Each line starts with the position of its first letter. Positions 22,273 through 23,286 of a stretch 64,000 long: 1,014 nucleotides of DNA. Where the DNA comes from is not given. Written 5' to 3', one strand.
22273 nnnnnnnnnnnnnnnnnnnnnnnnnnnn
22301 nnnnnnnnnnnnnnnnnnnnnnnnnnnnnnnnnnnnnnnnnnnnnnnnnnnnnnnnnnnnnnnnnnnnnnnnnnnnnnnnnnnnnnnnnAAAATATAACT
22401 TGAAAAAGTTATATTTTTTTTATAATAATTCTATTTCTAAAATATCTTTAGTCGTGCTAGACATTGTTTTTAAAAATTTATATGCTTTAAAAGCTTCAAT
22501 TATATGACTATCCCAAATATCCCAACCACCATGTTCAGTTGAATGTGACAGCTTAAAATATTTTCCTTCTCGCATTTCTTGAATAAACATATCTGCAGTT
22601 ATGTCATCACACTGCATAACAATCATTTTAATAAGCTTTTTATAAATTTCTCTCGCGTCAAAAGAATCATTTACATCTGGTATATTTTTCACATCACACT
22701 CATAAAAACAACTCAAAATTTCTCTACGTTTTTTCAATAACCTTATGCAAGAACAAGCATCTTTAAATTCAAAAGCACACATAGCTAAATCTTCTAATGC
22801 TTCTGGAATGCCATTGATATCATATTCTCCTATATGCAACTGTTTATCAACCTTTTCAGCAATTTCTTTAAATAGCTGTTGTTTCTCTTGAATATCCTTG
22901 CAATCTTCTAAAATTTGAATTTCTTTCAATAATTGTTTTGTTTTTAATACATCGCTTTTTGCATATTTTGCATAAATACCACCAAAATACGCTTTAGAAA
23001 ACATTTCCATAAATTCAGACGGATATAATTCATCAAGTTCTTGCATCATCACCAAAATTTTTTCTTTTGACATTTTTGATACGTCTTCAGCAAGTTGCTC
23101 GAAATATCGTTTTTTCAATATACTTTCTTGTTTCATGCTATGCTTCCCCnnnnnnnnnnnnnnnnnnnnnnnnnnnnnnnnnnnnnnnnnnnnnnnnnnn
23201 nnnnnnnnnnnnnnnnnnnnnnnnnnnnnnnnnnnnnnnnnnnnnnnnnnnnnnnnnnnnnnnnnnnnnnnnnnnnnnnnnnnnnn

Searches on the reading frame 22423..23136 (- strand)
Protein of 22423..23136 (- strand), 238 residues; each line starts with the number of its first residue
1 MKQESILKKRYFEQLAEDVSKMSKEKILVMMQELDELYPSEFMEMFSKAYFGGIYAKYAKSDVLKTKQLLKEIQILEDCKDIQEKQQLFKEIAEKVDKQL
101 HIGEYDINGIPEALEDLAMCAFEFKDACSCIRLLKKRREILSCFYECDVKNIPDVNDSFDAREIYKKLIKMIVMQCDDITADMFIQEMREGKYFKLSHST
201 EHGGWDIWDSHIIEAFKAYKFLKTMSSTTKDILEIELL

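Call 55: search_protein_families(library=pfam, proteins=[window:22423-23136:-], max_evalue=0.01)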
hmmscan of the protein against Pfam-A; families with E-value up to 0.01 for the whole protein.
window:22423-23136:- (238 aa): 0 families
